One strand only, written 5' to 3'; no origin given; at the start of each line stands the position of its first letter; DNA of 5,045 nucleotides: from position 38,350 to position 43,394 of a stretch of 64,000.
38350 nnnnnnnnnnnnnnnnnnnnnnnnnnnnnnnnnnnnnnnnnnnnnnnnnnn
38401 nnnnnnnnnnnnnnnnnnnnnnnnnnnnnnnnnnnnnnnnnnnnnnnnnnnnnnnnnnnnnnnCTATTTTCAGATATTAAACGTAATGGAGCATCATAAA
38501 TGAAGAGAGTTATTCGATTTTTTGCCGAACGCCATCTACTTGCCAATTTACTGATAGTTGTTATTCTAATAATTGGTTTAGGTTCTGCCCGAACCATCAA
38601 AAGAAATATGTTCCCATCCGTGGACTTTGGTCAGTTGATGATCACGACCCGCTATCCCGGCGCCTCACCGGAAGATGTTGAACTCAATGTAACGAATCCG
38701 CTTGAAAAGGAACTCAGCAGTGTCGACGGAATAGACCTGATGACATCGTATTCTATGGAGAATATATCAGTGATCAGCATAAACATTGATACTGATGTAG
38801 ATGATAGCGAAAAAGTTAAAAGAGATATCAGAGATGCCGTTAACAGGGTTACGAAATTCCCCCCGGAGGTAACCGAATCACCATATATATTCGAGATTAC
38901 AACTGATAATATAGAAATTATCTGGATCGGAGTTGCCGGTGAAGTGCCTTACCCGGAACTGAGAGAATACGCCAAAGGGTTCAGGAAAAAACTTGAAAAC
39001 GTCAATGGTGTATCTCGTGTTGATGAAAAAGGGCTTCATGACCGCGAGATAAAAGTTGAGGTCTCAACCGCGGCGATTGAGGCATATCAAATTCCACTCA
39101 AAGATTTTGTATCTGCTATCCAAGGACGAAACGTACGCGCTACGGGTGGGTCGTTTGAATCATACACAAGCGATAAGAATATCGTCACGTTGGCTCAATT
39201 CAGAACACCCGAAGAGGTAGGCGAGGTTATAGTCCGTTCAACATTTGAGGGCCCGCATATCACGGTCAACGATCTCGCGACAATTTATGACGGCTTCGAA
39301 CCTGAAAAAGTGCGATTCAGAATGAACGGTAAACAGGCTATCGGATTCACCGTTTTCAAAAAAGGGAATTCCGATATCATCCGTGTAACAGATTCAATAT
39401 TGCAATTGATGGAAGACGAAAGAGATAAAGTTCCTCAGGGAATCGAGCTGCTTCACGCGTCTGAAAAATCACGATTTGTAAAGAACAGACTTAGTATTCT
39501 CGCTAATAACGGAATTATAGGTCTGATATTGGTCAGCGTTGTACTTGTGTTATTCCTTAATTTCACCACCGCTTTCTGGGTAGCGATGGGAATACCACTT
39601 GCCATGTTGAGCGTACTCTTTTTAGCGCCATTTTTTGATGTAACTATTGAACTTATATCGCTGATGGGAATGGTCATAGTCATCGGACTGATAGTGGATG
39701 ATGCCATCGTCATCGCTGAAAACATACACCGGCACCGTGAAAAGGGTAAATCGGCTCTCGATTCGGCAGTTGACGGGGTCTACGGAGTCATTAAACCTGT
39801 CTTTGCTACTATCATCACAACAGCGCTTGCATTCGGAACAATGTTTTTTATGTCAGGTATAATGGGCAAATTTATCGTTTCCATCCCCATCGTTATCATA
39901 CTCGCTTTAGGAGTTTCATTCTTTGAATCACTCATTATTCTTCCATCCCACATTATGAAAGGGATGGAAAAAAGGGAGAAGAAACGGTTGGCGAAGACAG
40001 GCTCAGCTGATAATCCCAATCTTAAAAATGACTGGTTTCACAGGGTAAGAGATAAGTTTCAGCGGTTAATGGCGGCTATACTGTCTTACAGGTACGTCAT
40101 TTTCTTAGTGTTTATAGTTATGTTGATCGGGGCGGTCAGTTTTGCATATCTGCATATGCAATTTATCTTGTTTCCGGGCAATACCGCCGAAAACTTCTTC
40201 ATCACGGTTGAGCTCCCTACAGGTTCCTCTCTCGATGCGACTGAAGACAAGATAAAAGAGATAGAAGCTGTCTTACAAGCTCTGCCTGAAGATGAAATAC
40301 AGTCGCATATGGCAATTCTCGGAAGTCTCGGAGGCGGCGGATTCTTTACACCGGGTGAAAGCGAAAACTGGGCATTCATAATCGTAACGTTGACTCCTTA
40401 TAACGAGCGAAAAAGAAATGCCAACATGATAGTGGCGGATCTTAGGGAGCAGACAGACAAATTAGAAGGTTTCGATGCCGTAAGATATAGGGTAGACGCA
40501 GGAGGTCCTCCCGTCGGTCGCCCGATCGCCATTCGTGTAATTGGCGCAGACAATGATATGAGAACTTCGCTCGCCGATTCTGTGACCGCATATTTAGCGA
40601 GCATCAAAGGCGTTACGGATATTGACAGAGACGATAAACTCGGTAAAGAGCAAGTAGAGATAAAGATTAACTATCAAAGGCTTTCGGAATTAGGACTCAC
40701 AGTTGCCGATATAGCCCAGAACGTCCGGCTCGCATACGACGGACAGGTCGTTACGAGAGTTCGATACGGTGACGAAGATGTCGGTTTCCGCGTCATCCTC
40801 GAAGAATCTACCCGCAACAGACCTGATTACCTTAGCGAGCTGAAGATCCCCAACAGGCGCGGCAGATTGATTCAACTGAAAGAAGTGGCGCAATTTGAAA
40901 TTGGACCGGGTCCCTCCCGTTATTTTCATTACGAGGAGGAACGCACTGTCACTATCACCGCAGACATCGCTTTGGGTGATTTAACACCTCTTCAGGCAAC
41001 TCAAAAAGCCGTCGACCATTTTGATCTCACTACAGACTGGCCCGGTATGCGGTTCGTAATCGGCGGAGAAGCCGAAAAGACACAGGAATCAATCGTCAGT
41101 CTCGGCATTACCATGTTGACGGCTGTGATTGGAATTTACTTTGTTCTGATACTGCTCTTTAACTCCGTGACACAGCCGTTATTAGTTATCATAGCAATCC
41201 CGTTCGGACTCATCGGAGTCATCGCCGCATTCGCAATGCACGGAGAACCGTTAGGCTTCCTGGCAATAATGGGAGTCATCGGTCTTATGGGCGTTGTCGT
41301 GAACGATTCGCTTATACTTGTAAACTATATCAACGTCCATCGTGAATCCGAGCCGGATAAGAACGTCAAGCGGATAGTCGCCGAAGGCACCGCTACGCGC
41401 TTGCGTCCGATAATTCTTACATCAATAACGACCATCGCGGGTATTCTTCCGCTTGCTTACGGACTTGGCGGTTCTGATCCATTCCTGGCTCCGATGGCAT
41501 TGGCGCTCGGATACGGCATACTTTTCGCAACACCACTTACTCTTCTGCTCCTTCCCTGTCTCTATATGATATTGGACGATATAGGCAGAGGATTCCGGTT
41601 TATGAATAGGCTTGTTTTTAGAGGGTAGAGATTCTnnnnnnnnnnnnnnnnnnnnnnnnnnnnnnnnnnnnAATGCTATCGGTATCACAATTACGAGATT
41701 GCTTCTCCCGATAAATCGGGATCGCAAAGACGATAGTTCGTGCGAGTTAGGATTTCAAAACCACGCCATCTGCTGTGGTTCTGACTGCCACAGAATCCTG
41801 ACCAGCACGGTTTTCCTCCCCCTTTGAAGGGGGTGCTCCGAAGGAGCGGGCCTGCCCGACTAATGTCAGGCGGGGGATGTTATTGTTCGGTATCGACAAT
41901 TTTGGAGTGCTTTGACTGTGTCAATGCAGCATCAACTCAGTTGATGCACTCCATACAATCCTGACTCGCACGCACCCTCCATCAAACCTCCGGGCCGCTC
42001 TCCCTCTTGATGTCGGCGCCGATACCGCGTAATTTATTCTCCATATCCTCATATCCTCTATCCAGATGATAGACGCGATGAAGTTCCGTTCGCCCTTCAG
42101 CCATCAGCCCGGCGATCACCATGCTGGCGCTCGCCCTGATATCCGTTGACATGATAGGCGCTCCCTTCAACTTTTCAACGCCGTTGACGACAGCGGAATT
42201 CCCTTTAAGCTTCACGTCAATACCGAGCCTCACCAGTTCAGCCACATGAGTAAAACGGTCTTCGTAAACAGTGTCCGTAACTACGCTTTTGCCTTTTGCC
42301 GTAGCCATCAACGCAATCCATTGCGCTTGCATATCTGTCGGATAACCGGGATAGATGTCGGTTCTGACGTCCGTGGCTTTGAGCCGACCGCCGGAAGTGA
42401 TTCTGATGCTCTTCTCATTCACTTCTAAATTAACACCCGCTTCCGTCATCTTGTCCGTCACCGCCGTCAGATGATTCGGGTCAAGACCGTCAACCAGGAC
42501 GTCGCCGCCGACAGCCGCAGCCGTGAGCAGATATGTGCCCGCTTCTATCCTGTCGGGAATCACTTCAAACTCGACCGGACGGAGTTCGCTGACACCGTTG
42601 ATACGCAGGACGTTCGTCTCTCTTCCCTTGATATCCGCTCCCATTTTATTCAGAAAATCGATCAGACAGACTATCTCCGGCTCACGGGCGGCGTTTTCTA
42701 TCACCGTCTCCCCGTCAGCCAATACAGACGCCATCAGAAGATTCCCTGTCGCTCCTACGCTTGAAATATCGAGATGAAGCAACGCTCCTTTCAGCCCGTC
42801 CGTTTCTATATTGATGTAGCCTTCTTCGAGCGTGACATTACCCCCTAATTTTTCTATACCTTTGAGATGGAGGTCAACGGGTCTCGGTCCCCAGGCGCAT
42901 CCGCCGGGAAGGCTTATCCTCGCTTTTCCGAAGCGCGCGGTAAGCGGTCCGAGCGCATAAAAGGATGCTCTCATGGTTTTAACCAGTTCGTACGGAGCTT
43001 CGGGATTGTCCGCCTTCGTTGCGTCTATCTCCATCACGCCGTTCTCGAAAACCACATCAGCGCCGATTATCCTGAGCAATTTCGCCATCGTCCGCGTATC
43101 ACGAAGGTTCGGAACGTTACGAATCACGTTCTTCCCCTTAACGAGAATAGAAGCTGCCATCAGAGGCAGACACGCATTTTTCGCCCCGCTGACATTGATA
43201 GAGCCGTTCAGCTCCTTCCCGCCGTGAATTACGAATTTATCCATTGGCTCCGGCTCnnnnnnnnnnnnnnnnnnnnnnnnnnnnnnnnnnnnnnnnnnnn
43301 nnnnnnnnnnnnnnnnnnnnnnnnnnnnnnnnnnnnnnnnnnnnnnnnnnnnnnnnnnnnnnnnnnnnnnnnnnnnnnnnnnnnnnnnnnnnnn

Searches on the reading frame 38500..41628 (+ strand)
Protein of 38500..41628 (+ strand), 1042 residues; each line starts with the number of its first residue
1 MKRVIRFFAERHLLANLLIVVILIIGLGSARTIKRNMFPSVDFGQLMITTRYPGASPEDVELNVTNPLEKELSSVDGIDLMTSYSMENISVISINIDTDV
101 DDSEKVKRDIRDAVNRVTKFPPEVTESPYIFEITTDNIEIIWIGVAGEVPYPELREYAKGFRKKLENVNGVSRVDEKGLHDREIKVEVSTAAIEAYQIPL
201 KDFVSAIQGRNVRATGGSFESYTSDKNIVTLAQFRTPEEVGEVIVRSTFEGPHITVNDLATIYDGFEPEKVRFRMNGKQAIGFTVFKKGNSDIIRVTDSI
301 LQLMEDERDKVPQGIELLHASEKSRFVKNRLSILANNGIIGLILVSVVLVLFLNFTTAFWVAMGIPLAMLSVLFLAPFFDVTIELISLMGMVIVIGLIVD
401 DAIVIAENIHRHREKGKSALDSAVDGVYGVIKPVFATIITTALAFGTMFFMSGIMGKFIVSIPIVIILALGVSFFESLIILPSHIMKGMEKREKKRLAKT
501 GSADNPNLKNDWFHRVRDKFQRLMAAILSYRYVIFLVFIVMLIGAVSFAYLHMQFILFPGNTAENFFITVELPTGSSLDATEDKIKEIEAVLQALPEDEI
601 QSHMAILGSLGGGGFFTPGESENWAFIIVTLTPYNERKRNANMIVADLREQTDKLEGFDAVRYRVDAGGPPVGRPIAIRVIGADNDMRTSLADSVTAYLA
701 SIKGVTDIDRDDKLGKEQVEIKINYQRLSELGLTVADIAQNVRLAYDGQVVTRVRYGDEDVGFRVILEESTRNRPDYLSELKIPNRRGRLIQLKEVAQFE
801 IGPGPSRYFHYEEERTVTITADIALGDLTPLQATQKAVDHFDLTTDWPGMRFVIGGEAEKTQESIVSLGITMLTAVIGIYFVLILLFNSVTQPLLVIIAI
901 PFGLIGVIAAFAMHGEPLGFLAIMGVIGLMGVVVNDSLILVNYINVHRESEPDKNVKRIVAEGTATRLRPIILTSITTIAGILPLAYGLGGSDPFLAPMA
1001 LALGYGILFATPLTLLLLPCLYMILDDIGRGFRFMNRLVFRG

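Call 12: search_protein_families(library=pfam, proteins=[window:38500-41628:+])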
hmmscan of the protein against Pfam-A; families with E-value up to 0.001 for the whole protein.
window:38500-41628:+ (1042 aa): 2 families
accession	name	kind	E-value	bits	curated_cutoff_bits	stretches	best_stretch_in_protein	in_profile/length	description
PF00873.25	ACR_tran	-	8.9e-182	606.8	28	1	5-1025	2-1020/1021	AcrB/AcrD/AcrF family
PF02355.23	SecD_SecF_C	-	4.4e-10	39.7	20.5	1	870-1011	35-172/189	Protein export membrane protein SecD/SecF, C-terminal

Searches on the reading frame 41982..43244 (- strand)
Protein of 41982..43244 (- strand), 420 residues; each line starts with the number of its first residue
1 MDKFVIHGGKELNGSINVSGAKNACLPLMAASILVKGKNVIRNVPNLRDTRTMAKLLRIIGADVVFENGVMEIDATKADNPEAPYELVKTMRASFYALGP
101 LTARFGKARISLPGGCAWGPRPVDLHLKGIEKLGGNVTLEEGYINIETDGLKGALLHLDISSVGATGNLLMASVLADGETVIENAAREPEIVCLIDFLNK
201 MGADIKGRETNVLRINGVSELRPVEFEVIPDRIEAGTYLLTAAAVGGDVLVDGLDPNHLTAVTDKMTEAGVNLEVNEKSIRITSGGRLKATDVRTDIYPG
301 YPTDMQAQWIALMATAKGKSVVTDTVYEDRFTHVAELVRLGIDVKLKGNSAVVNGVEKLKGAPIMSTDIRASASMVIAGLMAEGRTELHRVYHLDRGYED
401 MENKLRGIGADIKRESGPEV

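Call 12: search_protein_families(library=pfam, proteins=[window:41982-43244:-])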
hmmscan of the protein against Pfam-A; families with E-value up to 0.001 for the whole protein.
window:41982-43244:- (420 aa): 1 family
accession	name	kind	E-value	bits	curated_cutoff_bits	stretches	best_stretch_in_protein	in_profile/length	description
PF00275.25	EPSP_synthase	-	2.8e-102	343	22.8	1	7-405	2-417/417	EPSP synthase (3-phosphoshikimate 1-carboxyvinyltransferase)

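Call 14: find_encoding_contigs(protein=window:41982-43244:-, flank=2000, max_places=4)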
Protein window:41982-43244:- (420 aa): no gene with exactly this product is on record in the collection.

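Call 35: find_homologous_proteins(query=window:41982-43244:-, max_evalue=1e-50)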
Query window:41982-43244:- (420 aa): 8000 proteins with E <= 1e-50 among 8000 candidates; the best 120 are listed.
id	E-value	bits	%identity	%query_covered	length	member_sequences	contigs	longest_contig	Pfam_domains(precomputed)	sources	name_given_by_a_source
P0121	3.6e-272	920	100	100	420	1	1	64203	PF00275.26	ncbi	-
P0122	4.7e-271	917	99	100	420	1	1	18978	PF00275.26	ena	-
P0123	6.3e-271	916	100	100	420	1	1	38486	PF00275.26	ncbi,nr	ncbi:MAG: UDP-N-acetylglucosamine 1-carboxyvinyltransferase [Candidatus Marinimicrobia bacterium]|nr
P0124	2.3e-270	914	99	100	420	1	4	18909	PF00275.26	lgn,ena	-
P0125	2.9e-270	914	99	100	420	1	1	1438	PF00275.26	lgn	-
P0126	3.0e-270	914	99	100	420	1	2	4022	PF00275.26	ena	-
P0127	1.7e-269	912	99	100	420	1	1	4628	PF00275.26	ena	-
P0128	2.2e-268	908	99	100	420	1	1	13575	PF00275.26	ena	-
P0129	1.6e-255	866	91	100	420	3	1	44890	PF00275.26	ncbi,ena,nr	ncbi:MAG: UDP-N-acetylglucosamine 1-carboxyvinyltransferase [Candidatus Marinimicrobia bacterium]|nr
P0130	9.6e-253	856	91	100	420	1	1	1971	PF00275.26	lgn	-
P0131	1.2e-252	856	91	100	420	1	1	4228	PF00275.26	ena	-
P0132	1.0e-249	846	90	100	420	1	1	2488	PF00275.26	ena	-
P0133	9.7e-249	843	90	100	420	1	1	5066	PF00275.26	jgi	-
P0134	9.3e-245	830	89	100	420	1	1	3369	PF00275.26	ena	-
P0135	3.1e-244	828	89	100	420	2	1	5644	PF00275.26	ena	-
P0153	5.3e-210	716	76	100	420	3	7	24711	PF00275.26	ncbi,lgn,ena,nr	ncbi:MAG: UDP-N-acetylglucosamine 1-carboxyvinyltransferase [Candidatus Marinimicrobia bacterium]|nr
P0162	1.2e-197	675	73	100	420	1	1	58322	PF00275.26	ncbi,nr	ncbi:MAG: UDP-N-acetylglucosamine 1-carboxyvinyltransferase [Candidatus Marinimicrobia bacterium]|nr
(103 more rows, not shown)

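Call 37: find_encoding_contigs(protein=P0129, flank=10000, max_places=2)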
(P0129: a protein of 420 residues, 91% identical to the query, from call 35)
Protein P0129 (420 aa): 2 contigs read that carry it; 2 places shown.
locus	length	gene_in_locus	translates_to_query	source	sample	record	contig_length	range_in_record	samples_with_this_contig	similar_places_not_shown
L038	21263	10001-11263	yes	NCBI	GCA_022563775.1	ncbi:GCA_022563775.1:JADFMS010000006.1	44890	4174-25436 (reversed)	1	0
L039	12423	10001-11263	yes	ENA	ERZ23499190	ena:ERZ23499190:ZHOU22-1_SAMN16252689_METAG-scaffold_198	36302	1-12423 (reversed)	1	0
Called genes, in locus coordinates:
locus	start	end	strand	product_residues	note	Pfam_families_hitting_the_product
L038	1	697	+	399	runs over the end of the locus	PF00162:PGK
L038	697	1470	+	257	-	PF00121:TIM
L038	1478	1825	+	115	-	PF03840:SecG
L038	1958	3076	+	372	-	PF24575:TPR_Slam (faint), PF25063:ARM_TT21_C (faint), PF02259:FAT (faint), PF00515:TPR_1, PF07719:TPR_2 (weak), PF13432:TPR_16 (weak), PF00515:TPR_1 (weak), PF13424:TPR_12 (weak), +10 more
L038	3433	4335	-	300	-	PF17115:Toast_rack_N (faint)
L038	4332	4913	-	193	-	PF07638:Sigma70_ECF (weak), PF04542:Sigma70_r2, PF08281:Sigma70_r4_2, PF04545:Sigma70_r4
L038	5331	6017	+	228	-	PF00702:Hydrolase, PF13419:HAD_2, PF13242:Hydrolase_like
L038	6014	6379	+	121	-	PF01648:ACPS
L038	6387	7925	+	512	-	PF03853:YjeF_N, PF01256:Carb_kinase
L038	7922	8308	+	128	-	PF04892:VanZ-LLP1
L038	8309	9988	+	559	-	PF02463:SMC_N, PF13175:AAA_15, PF13476:AAA_23, PF13555:AAA_29 (weak), PF13304:AAA_21 (faint)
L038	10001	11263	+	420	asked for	PF00275:EPSP_synthase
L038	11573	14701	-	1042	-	PF00873:ACR_tran, PF02355:SecD_SecF_C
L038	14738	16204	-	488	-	-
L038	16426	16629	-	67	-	PF04945:YHS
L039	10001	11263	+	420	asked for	PF00275:EPSP_synthase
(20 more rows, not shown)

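Call 38: find_encoding_contigs(protein=P0162, flank=10000, max_places=2)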
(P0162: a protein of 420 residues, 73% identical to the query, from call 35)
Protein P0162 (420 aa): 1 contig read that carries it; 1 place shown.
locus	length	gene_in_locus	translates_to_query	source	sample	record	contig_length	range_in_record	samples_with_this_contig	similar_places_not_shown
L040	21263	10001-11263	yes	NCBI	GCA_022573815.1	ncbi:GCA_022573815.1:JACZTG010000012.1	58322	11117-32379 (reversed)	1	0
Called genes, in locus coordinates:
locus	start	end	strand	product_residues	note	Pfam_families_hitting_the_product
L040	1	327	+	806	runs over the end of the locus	PF13620:CarboxypepD_reg, PF13715:CarbopepD_reg_2, PF07715:Plug, PF00593:TonB_dep_Rec_b-barrel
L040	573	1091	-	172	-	PF18423:zf_CopZ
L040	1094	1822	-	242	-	-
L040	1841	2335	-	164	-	PF03625:DUF302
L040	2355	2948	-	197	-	-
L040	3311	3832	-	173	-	PF18423:zf_CopZ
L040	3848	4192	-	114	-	PF02411:MerT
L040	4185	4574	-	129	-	PF01047:MarR (faint), PF01022:HTH_5, PF13412:HTH_24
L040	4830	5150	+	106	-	PF03243:MerB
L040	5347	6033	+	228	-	PF00702:Hydrolase, PF13419:HAD_2, PF13242:Hydrolase_like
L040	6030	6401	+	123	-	PF01648:ACPS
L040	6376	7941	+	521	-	PF03853:YjeF_N, PF01256:Carb_kinase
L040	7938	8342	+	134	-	PF04892:VanZ-LLP1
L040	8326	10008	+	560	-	PF02463:SMC_N, PF13175:AAA_15, PF13476:AAA_23, PF13555:AAA_29 (faint), PF13304:AAA_21 (faint)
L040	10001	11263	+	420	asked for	PF00275:EPSP_synthase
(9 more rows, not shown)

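Call 39: find_encoding_contigs(protein=P0153, flank=10000, max_places=2)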
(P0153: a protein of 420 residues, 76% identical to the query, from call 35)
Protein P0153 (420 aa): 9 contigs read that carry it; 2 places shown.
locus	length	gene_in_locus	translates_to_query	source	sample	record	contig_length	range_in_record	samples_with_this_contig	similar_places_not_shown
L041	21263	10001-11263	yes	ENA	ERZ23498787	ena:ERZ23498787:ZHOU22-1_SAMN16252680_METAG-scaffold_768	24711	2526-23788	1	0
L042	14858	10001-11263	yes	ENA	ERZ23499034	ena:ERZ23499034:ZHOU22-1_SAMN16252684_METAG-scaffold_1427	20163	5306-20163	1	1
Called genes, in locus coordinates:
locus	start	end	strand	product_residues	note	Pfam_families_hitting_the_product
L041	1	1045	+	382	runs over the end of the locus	PF00162:PGK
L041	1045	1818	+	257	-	PF00121:TIM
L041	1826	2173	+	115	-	PF03840:SecG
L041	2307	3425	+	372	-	PF25062:ARM_TT21_N (faint), PF25064:ARM_TT21_5th (weak), PF07719:TPR_2 (weak), PF13414:TPR_11 (weak), PF25063:ARM_TT21_C (weak), PF00515:TPR_1 (weak), PF07719:TPR_2 (weak), PF13432:TPR_16 (weak), +11 more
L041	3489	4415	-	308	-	PF17115:Toast_rack_N (faint)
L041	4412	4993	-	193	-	PF07638:Sigma70_ECF, PF04542:Sigma70_r2, PF08281:Sigma70_r4_2, PF04545:Sigma70_r4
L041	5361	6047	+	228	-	PF00702:Hydrolase, PF13419:HAD_2, PF13242:Hydrolase_like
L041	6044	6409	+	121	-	PF01648:ACPS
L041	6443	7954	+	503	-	PF03853:YjeF_N, PF01256:Carb_kinase, PF02110:HK (faint)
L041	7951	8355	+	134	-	PF04892:VanZ-LLP1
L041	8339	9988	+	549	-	PF02463:SMC_N, PF13175:AAA_15, PF13476:AAA_23, PF13304:AAA_21 (faint)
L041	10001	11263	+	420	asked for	PF00275:EPSP_synthase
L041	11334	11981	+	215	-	PF04307:YdjM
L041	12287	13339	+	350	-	PF00155:Aminotran_1_2, PF01212:Beta_elim_lyase, PF01053:Cys_Met_Meta_PP (weak)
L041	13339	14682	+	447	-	PF01210:NAD_Gly3P_dh_N (faint), PF01488:Shikimate_DH (faint), PF02254:TrkA_N, PF02558:ApbA (faint), PF02737:3HCDH_N (faint), PF02080:TrkA_C, PF02254:TrkA_N, PF02080:TrkA_C, +2 more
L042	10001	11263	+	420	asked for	PF00275:EPSP_synthase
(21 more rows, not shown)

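Call 54: find_encoding_contigs(protein=P0123, flank=10000, max_places=2)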
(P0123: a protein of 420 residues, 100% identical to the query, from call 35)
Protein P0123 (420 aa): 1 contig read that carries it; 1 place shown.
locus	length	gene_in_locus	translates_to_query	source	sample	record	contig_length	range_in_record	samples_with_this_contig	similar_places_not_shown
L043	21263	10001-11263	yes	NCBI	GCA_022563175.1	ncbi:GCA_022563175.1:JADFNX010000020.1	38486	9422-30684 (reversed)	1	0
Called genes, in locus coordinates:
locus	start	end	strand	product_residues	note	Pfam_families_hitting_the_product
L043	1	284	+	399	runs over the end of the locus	PF00162:PGK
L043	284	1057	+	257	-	PF00121:TIM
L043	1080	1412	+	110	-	PF03840:SecG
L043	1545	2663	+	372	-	PF13174:TPR_6 (faint), PF13414:TPR_11 (faint), PF12895:ANAPC3 (faint), PF00515:TPR_1, PF07719:TPR_2 (weak), PF13181:TPR_8 (weak), PF13432:TPR_16, PF13424:TPR_12 (weak), +9 more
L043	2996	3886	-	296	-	PF17115:Toast_rack_N (weak), PF09922:LiaF-like_C (faint)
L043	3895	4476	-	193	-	PF04542:Sigma70_r2, PF08281:Sigma70_r4_2, PF04545:Sigma70_r4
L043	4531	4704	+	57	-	-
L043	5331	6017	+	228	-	PF00702:Hydrolase, PF13419:HAD_2, PF13242:Hydrolase_like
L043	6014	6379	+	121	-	PF01648:ACPS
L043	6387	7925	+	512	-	PF03853:YjeF_N, PF01256:Carb_kinase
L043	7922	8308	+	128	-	PF04892:VanZ-LLP1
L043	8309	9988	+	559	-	PF02463:SMC_N, PF13175:AAA_15, PF13476:AAA_23, PF13555:AAA_29 (weak), PF13304:AAA_21 (faint)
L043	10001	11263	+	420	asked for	PF00275:EPSP_synthase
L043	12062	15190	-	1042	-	PF00873:ACR_tran, PF02355:SecD_SecF_C (weak)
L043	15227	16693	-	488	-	-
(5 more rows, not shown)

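Call 55: find_encoding_contigs(protein=P0124, flank=10000, max_places=3)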
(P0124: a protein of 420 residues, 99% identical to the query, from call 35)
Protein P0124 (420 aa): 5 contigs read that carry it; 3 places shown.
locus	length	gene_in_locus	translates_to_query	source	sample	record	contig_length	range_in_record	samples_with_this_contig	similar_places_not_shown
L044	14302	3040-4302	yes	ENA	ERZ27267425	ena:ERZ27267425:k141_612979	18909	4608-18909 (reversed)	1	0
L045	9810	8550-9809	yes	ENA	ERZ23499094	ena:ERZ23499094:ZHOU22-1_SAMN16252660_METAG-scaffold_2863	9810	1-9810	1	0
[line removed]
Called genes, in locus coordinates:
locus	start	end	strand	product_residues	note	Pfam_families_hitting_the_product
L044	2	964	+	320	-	?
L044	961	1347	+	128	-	PF04892:VanZ-LLP1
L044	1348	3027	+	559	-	PF02463:SMC_N, PF13175:AAA_15, PF13476:AAA_23, PF13555:AAA_29 (weak), PF13304:AAA_21 (faint)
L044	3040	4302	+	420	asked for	PF00275:EPSP_synthase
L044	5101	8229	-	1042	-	PF00873:ACR_tran, PF02355:SecD_SecF_C (weak)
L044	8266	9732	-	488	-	-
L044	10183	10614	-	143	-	PF13673:Acetyltransf_10, PF00583:Acetyltransf_1, PF13508:Acetyltransf_7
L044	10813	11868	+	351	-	PF00155:Aminotran_1_2, PF01212:Beta_elim_lyase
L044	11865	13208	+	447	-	PF00070:Pyr_redox (faint), PF01210:NAD_Gly3P_dh_N (faint), PF01488:Shikimate_DH (faint), PF02254:TrkA_N, PF03721:UDPG_MGDP_dh_N (weak), PF02080:TrkA_C, PF02254:TrkA_N, PF02080:TrkA_C, +9 more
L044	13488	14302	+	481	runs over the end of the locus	PF02386:TrkH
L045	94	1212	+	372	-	PF13174:TPR_6 (faint), PF13414:TPR_11 (faint), PF12895:ANAPC3 (faint), PF00515:TPR_1, PF07719:TPR_2 (weak), PF13181:TPR_8 (weak), PF13432:TPR_16, PF13424:TPR_12 (weak), +9 more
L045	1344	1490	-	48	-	-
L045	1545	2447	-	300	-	PF17115:Toast_rack_N (weak), PF09922:LiaF-like_C (faint)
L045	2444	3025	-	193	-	PF04542:Sigma70_r2, PF08281:Sigma70_r4_2, PF04545:Sigma70_r4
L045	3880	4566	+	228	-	PF00702:Hydrolase, PF13419:HAD_2, PF13242:Hydrolase_like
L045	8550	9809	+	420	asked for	PF00275:EPSP_synthase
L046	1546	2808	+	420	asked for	PF00275:EPSP_synthase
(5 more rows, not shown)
